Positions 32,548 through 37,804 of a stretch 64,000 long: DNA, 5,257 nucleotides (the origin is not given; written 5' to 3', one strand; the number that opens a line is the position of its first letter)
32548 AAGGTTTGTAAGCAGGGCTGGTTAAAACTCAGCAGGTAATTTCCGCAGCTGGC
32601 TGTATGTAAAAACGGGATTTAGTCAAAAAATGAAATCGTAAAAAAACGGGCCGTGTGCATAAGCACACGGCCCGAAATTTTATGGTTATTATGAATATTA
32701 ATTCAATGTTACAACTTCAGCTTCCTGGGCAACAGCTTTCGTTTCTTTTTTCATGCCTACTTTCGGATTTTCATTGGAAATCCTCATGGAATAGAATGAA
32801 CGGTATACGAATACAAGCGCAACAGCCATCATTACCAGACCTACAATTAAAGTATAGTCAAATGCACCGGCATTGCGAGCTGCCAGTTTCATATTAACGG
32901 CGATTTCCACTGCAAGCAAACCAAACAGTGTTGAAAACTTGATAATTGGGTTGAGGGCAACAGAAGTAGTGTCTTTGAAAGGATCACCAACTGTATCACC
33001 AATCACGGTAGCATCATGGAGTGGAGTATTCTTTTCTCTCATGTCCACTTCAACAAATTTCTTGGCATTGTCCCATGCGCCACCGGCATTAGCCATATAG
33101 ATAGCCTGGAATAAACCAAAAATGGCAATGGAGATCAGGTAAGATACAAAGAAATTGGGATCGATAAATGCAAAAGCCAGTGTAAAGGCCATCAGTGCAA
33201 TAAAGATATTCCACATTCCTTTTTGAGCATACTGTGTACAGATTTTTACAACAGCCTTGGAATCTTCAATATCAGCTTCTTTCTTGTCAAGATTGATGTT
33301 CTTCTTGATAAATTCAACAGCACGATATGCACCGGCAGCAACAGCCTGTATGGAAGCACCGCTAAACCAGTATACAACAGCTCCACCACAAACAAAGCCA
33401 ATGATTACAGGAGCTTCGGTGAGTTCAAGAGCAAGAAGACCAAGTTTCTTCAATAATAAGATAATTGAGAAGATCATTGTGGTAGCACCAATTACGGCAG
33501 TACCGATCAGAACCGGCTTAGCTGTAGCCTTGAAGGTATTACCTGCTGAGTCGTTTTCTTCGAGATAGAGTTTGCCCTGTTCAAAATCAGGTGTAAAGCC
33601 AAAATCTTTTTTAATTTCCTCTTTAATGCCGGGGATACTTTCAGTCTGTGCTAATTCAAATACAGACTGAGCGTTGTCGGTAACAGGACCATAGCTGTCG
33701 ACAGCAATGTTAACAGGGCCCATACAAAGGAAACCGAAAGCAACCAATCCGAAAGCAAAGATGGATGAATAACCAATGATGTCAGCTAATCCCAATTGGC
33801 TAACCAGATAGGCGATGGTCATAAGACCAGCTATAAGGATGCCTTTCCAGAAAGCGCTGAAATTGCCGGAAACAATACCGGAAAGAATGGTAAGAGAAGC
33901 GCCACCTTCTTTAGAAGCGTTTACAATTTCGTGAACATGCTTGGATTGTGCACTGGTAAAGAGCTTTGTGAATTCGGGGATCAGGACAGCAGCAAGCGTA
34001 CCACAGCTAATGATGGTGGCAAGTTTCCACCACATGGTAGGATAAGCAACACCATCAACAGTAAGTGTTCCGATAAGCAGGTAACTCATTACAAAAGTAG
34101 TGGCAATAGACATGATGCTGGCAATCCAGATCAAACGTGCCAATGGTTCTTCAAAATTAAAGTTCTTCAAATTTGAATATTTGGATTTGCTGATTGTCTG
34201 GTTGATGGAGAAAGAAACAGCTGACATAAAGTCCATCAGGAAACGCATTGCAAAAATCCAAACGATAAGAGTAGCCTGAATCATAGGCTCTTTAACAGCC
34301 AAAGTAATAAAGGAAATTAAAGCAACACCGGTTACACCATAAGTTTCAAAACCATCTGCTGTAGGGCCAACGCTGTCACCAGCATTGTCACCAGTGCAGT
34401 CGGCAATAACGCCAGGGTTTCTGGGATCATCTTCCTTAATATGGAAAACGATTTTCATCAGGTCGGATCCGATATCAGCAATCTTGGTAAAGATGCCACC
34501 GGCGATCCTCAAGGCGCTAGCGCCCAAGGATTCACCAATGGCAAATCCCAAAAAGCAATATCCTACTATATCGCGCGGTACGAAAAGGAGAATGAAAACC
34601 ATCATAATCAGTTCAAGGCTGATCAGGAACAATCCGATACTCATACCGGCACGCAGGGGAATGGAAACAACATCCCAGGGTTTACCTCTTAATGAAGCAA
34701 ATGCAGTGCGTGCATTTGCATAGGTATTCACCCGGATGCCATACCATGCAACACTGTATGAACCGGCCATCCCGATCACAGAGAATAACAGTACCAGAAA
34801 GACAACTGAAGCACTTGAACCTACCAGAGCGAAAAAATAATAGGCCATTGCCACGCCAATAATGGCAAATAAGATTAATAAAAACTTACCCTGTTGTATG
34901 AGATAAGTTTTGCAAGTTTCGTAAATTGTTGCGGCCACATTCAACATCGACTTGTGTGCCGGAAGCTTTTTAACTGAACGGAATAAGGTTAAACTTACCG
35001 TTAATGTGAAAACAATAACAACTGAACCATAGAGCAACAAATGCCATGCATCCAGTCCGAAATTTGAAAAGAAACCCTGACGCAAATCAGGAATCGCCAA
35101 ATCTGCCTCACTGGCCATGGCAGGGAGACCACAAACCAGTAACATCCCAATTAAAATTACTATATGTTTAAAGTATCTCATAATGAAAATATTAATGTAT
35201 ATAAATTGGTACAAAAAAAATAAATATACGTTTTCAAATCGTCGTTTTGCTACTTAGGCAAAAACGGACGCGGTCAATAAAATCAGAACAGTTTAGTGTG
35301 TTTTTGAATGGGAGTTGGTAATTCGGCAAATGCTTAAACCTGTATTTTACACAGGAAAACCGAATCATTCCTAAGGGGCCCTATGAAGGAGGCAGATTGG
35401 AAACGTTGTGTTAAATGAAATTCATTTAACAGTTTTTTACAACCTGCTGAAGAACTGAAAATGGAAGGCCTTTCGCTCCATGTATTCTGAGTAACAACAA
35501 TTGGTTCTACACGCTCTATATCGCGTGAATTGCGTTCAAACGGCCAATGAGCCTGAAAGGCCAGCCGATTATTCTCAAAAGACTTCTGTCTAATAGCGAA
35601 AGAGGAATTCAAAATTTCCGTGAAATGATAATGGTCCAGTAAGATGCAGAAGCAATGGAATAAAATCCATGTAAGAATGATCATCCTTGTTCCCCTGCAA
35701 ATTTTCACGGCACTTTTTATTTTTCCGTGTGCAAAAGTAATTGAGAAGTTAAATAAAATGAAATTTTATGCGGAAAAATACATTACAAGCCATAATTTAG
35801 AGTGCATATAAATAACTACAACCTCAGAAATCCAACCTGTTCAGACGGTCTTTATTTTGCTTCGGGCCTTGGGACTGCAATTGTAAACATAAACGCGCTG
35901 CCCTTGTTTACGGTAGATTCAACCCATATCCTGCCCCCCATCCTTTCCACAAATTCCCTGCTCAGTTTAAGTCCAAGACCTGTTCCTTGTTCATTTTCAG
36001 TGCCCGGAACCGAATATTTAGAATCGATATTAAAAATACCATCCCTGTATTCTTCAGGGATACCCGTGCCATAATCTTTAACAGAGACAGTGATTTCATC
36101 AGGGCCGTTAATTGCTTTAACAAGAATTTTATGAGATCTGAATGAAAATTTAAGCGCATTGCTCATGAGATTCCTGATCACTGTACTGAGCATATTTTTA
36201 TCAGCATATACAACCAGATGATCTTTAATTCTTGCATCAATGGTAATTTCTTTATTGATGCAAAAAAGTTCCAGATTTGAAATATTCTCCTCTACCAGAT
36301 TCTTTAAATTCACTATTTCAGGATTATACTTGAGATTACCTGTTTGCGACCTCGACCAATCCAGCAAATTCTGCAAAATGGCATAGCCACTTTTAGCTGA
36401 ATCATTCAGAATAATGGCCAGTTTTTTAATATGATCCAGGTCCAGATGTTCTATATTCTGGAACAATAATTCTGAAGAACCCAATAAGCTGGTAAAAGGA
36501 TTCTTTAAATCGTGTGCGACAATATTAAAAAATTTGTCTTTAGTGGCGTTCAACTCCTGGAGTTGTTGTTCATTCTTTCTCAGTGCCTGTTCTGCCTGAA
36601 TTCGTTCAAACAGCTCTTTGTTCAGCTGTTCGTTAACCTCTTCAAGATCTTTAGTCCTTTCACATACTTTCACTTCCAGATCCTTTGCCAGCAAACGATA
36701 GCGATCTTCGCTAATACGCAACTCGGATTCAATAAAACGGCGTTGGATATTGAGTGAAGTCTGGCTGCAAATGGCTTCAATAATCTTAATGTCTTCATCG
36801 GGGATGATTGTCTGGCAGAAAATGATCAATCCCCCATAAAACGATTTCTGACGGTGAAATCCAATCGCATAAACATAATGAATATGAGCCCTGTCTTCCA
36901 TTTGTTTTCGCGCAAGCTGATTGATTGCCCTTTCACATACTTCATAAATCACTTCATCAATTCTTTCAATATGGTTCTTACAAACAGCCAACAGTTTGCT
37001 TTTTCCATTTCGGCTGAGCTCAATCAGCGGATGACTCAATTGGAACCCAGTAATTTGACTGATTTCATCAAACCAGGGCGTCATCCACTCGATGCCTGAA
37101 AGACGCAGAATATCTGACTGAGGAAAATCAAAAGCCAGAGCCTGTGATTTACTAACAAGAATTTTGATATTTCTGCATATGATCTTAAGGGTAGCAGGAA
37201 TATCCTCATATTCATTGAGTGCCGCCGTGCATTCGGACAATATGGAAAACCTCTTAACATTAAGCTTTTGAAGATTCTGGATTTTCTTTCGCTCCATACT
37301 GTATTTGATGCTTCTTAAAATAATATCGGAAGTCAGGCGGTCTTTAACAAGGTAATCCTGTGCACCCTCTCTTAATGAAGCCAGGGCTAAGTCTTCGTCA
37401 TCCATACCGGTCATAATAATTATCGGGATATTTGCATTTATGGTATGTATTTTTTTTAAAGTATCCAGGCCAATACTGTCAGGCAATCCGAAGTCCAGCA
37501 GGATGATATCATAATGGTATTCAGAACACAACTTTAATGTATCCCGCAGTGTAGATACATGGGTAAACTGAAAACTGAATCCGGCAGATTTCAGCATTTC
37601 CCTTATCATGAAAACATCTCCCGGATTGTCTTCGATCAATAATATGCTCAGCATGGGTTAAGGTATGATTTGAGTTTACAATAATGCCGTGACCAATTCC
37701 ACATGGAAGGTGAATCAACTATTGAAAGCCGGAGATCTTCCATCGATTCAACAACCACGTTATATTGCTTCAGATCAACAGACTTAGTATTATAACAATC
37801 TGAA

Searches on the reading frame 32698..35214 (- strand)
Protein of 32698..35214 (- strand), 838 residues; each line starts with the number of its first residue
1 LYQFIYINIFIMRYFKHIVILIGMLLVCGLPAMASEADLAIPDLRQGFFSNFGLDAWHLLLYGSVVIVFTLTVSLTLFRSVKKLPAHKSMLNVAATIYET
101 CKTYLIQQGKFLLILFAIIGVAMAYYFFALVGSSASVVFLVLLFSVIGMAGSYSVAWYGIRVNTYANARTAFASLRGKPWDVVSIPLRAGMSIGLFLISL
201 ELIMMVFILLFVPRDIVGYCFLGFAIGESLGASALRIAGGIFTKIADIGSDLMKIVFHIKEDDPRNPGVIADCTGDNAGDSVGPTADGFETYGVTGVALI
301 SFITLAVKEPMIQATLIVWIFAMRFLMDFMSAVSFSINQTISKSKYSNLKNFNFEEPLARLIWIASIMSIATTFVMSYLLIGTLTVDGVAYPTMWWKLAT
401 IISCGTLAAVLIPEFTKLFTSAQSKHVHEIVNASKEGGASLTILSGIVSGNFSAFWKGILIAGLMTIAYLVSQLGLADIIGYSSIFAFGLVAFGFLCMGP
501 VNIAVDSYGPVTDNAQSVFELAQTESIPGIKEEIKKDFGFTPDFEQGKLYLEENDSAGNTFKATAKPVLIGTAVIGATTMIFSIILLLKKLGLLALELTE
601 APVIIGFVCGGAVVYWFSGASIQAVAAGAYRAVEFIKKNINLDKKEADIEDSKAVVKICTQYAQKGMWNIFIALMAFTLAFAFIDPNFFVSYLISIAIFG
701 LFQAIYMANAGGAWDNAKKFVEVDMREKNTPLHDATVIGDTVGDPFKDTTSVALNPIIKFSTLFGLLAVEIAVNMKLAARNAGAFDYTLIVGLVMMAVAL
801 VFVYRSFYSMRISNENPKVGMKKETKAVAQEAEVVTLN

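Call 58: search_protein_families(library=pfam, proteins=[window:32698-35214:-], max_evalue=0.00001)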
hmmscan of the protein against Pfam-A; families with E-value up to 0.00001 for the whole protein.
window:32698-35214:- (838 aa): 1 family
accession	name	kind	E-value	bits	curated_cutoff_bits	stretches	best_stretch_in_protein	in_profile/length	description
PF03030.21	H_PPase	-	1e-179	599.7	29.7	1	69-767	2-644/645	Inorganic H+ pyrophosphatase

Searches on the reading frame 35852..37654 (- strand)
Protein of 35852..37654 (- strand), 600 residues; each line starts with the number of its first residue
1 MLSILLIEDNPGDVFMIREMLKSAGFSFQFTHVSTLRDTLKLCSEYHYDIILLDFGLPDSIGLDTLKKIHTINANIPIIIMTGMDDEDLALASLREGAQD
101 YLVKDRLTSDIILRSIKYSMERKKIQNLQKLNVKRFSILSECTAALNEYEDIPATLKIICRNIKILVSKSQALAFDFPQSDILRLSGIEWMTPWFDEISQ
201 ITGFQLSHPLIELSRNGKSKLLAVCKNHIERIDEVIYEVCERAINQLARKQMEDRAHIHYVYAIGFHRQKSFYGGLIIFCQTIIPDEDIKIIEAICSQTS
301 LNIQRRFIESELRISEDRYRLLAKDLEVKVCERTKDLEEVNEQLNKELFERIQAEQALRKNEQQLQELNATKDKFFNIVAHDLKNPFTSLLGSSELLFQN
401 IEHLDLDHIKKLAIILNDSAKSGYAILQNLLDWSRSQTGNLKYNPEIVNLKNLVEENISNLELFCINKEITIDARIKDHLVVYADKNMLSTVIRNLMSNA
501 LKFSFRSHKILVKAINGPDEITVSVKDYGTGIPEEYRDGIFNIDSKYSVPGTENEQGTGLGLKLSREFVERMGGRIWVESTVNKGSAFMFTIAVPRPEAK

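Call 58: search_protein_families(library=pfam, proteins=[window:35852-37654:-], max_evalue=0.00001)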
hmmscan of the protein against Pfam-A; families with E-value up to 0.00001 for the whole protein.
window:35852-37654:- (600 aa): 3 families
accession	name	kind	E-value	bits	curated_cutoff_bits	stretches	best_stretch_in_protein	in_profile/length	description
PF02518.31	HATPase_c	-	3.9e-22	79.2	26.4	1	485-594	2-109/111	Histidine kinase-, DNA gyrase B-, and HSP90-like ATPase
PF00072.30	Response_reg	-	1.3e-19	70.8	30.2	1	4-107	1-102/111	Response regulator receiver domain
PF00512.31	HisKA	-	7.5e-08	32.7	26.9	1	372-439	2-66/66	His Kinase A (phospho-acceptor) domain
